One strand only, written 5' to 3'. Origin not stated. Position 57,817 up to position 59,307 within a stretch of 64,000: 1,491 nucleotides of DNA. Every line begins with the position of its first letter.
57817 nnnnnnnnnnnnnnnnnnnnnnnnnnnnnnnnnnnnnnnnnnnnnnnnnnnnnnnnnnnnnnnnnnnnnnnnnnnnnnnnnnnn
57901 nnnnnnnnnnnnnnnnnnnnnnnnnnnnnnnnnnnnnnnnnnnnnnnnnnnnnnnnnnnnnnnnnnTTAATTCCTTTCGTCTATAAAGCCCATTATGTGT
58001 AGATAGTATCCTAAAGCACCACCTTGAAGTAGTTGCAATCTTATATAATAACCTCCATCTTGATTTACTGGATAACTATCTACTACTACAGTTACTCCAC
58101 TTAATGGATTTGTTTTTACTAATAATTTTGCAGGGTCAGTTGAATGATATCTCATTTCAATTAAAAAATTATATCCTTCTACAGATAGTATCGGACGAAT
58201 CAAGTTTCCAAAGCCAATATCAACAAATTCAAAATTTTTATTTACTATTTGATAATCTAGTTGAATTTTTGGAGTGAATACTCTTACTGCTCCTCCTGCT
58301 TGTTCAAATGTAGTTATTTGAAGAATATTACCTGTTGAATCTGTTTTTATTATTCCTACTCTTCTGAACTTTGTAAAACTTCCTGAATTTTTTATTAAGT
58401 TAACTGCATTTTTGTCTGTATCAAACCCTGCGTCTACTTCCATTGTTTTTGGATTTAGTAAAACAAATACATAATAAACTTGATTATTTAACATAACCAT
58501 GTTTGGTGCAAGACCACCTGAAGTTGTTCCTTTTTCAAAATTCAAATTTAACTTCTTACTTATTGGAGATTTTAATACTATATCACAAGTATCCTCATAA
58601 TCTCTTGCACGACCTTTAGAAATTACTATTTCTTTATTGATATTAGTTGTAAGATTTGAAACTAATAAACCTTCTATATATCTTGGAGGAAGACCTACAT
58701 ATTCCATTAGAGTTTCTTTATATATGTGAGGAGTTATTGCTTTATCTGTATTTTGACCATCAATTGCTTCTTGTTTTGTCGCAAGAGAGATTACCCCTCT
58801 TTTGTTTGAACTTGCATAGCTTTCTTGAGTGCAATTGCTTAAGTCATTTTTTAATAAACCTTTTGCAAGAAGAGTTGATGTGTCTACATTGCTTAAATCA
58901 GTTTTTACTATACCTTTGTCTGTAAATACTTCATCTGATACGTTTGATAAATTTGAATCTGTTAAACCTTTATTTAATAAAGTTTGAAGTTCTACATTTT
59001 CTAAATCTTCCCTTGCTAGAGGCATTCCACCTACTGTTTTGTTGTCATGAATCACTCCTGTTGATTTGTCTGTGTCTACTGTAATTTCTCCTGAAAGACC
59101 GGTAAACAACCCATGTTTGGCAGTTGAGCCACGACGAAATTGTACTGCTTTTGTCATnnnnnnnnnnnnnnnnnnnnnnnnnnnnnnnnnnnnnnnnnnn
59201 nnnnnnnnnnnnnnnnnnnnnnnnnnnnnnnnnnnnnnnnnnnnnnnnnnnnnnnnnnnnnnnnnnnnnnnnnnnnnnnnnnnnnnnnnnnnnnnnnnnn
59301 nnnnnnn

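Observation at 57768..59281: Phage tail-fibre-like protein plus coupled mini-ORF downstream of a membrane-protein array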

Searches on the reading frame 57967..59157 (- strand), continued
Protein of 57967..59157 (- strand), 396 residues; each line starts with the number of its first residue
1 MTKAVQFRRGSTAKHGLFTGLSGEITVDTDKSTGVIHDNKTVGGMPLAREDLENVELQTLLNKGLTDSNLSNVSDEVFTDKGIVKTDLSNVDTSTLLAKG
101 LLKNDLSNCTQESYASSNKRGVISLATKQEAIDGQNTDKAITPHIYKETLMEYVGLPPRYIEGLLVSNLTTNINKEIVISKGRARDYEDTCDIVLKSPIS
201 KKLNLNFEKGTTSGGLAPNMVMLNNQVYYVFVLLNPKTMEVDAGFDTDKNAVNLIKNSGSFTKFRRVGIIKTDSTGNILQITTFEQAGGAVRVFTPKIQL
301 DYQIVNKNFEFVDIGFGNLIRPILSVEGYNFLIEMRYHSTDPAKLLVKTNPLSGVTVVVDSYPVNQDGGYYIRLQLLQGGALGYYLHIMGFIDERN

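Call 114: get_annotated_region(hit=H30, flank=17000)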
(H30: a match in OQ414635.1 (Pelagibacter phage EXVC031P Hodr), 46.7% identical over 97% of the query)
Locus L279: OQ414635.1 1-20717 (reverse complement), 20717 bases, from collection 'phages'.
description: Pelagibacter phage EXVC031P Hodr, complete genome.
organism: Pelagibacter phage EXVC031P Hodr (NCBI taxid 3029570)
taxonomy: Viruses; Duplodnaviria; Heunggongvirae; Uroviricota; Caudoviricetes
host: Candidadtus Pelagibacter sp. HTCC1062; source: -; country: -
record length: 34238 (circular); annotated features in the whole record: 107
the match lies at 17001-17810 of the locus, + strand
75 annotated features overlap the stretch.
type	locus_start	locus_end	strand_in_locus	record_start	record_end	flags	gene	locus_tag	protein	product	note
CDS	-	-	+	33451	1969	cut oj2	-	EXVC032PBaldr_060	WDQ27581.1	hypothetical protein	CPT_C6N2_1062_C8_A_0.3_0000001_vscat_2__len_342 38__circular_060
CDS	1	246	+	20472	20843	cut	-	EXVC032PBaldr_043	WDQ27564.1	hypothetical protein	CPT_C6N2_1062_C8_A_0.3_0000001_vscat_2__len_342 38__circular_043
regulatory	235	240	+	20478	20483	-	-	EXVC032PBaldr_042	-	ribosome_binding_site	-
CDS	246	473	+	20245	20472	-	-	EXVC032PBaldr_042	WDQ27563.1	hypothetical protein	CPT_C6N2_1062_C8_A_0.3_0000001_vscat_2__len_342 38__circular_042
regulatory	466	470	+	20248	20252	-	-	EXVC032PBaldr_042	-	ribosome_binding_site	-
CDS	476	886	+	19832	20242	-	-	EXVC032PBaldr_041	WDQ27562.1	hypothetical protein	CPT_C6N2_1062_C8_A_0.3_0000001_vscat_2__len_342 38__circular_041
regulatory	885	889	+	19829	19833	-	-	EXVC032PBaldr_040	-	ribosome_binding_site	-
CDS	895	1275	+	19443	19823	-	-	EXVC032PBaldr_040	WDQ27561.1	hypothetical protein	CPT_C6N2_1062_C8_A_0.3_0000001_vscat_2__len_342 38__circular_040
CDS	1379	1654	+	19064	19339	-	-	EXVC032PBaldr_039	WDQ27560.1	hypothetical protein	CPT_C6N2_1062_C8_A_0.3_0000001_vscat_2__len_342 38__circular_039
CDS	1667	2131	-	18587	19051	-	-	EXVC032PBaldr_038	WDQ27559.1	hypothetical protein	CPT_C6N2_1062_C8_A_0.3_0000001_vscat_2__len_342 38__circular_038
CDS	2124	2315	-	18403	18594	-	-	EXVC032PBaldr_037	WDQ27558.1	hypothetical protein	CPT_C6N2_1062_C8_A_0.3_0000001_vscat_2__len_342 38__circular_037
regulatory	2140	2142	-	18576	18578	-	-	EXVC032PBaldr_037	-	ribosome_binding_site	-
CDS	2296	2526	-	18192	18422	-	-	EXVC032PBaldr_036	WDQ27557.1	hypothetical protein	CPT_C6N2_1062_C8_A_0.3_0000001_vscat_2__len_342 38__circular_036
regulatory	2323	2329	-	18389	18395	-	-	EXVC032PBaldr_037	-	ribosome_binding_site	-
regulatory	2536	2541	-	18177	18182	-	-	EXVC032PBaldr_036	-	ribosome_binding_site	-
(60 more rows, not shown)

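Call 116: search_dna_similar(query=L014:5263-6669:-, collection=phages, mode=protein, max_evalue=0.001, max_rows=6)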
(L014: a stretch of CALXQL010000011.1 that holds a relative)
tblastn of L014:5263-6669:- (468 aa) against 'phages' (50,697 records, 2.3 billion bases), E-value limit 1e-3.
Records with a match: 58; places in all: 72; records where one place covers at least 80% of the query: 24.
Best place of each record, by identity: <60% 58.
By first word of the organism name: Listeria 19; Bacteriophage 12; Acinetobacter 8; Staphylococcus 6; Salmonella 5; Enterococcus 5; Pseudomonas 2; Escherichia 1.
By host as written in the record: - 22; Listeria monocytogenes 19; Staphylococcus aureus 5; Enterococcus faecalis 3; Salmonella enterica subsp. enterica serovar Kentucky 3; Homo sapiens 2; Pseudomonas aeruginosa 2; Escherichia coli O157:H7 ATCC 43895 1; and 1 more.
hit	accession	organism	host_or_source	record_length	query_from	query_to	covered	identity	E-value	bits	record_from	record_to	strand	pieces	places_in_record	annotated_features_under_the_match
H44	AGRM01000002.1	Salmonella enterica subsp. houtenae str. ATCC BAA-1581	Homo sapiens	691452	1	440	94%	59.0%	2e-162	513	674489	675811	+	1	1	acetyl-CoA carboxylase, biotin carboxylase subunit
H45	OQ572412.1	Pseudomonas phage Y11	Pseudomonas aeruginosa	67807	1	440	94%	56.9%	7e-167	526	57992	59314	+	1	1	record has no annotation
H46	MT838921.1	Bacteriophage sp.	human fecal samples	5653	2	441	94%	56.3%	9e-160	501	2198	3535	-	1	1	record has no annotation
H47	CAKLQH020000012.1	Acinetobacter phage MD-2021a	not known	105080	1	440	94%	54.6%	8e-153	486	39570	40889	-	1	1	accC_4: acetyl-CoA carboxylase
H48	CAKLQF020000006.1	Acinetobacter phage MD-2021a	not known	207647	1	440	94%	54.6%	8e-153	486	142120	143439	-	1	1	accC_4: acetyl-CoA carboxylase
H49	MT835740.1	Bacteriophage sp.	human fecal samples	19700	1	439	94%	54.2%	2e-158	502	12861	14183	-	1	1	record has no annotation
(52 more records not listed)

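Call 117: search_dna_similar(query=L014:7277-8491:-, collection=phages, mode=protein, max_evalue=0.001, max_rows=6)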
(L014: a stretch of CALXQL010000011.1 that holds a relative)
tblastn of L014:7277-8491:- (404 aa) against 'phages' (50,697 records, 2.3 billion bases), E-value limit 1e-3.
No match.

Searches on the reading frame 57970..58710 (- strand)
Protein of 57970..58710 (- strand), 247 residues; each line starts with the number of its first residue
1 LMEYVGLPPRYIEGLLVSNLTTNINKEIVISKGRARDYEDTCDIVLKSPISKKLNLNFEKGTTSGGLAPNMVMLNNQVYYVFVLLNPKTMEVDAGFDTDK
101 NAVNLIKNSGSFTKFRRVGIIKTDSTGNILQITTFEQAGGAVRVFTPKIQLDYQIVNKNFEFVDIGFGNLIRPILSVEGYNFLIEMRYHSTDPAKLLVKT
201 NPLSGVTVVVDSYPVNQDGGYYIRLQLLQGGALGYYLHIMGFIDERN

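Call 93: search_protein_representatives(protein=window:57970-58710:-)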
Query: 247 residues. Proteins with E-value up to 0.001 (for the whole library): 2922; up to 1e-10: 501; up to 1e-30: 3. The best 150 are listed.
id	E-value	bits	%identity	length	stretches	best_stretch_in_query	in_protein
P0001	1.2e-158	542.3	100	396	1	1-247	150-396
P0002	9.6e-44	166.2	39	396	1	5-245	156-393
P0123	9.4e-33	130.2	33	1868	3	7-203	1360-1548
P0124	6.1e-25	104.6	39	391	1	7-145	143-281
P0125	1.3e-24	103.5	36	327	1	3-166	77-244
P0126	1.6e-24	103.3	35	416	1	6-187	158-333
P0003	1.0e-23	100.6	42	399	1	3-144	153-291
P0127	1.3e-23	100.2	42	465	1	5-141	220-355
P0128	2.4e-23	99.4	40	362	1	5-144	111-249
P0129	2.1e-22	96.3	35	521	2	9-139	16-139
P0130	2.7e-22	96.0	40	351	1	5-152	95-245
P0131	6.6e-22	94.7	34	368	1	4-166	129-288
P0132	8.0e-22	94.4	33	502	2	10-133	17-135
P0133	4.8e-21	91.9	40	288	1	7-144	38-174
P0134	1.1e-20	90.7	38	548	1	4-132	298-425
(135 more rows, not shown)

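Call 95: search_protein_families(library=pfam, alignment_id=A6, max_evalue=0.001)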
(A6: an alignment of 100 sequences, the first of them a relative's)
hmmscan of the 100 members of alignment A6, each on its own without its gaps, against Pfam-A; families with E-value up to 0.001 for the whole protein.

A. member 1, P0123 (1868 aa): 3 families
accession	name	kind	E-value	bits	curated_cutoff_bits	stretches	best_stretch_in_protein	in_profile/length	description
PF12571.13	Phage_tail_fib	-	8.8e-10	39.2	23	1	3-139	5-132/150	Phage tail-collar fibre protein, N-terminal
PF00386.27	C1q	-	9.7e-06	26.2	23.7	1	1225-1317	2-93/127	C1q domain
PF13385.13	Laminin_G_3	-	1.3e-05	25.9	27.6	0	1010-1054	58-105/151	Concanavalin A-like lectin/glucanases superfamily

B. families by the number of members that match (of 100 scanned): 12 families
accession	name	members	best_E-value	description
PF21916.1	mtd_2nd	4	8.8e-09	Mtd second domain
PF18454.7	Mtd_N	3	2.3e-13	Major tropism determinant N-terminal domain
PF05662.19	YadA_stalk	2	6.5e-08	Coiled stalk of trimeric autotransporter adhesin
PF03906.20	Phage_T7_tail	2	0.00011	Phage T7 tail fibre protein, N-terminal domain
PF12571.13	Phage_tail_fib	1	8.8e-10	Phage tail-collar fibre protein, N-terminal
PF00386.27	C1q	1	9.7e-06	C1q domain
PF13385.13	Laminin_G_3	1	1.3e-05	Concanavalin A-like lectin/glucanases superfamily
PF13884.11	Peptidase_S74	1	1.4e-05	Chaperone of endosialidase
PF07202.18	Tcp10_C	1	3e-05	T-complex protein 10 C-terminus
PF09089.16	gp12-short_mid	1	0.00019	Phage short tail fibre protein gp12, middle domain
PF25692.1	Phage_depo_C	1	0.00025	Phage depolymerase C-terminal beta sandwich domain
PF08140.16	Cuticle_1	1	0.0003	Crustacean cuticle protein repeat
